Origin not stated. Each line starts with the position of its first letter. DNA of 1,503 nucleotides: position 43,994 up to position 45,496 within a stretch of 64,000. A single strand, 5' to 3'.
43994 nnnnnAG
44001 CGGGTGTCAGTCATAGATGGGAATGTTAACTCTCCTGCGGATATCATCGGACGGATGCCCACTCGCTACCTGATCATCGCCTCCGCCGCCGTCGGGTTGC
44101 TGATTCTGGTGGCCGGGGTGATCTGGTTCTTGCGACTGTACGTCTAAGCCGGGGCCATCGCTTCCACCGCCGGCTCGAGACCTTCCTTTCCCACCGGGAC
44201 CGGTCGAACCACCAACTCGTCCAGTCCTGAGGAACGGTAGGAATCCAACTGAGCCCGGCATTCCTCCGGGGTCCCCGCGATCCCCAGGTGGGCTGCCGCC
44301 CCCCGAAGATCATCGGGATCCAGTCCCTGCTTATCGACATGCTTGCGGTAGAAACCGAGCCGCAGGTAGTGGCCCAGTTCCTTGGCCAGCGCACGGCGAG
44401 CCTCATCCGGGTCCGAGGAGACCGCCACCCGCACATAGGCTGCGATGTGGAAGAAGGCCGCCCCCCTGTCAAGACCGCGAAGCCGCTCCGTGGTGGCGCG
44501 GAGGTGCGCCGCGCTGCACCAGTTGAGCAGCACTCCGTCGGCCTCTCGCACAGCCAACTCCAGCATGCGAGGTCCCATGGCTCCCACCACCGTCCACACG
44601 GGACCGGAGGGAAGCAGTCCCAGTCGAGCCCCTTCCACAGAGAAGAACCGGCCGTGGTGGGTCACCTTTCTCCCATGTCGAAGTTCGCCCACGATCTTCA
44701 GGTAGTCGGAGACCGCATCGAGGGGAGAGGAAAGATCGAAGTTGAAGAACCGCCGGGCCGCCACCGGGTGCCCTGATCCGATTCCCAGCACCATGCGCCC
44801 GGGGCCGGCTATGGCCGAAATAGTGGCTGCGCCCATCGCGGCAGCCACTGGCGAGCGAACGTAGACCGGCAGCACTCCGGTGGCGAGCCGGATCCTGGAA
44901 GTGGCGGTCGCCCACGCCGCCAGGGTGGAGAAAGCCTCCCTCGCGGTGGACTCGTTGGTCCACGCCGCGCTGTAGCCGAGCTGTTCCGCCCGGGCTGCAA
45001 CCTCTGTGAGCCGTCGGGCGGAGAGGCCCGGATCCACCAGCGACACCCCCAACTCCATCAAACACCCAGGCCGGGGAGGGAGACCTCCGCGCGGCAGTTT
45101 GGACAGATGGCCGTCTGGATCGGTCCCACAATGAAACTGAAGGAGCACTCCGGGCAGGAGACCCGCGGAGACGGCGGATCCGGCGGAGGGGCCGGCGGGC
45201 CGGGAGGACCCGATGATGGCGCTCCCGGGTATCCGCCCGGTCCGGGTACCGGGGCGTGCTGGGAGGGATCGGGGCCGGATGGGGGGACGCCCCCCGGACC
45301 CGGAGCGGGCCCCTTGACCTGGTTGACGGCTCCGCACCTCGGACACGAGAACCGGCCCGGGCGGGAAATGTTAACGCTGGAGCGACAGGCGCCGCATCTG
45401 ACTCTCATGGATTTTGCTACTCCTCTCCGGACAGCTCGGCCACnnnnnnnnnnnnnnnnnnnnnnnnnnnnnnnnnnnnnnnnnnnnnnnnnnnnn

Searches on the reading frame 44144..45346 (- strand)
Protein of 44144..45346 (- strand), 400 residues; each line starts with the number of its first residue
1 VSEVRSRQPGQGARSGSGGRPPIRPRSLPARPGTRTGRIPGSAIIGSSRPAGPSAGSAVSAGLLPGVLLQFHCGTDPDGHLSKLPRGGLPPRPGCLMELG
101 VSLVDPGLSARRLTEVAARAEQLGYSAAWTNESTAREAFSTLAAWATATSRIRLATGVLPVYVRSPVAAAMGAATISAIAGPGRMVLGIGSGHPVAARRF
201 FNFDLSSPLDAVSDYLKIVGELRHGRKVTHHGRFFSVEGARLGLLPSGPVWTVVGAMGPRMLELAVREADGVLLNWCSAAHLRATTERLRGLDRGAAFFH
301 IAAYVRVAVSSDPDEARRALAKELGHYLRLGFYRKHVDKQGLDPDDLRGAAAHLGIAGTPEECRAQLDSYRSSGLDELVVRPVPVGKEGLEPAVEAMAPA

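Call 3: search_protein_families(library=pfam, proteins=[window:44144-45346:-])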
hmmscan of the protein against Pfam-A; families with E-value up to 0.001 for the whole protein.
window:44144-45346:- (400 aa): 1 family
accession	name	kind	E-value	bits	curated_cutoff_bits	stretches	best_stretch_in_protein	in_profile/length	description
PF00296.26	Bac_luciferase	-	3e-50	171.8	27.9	1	100-376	12-313/314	Luciferase-like monooxygenase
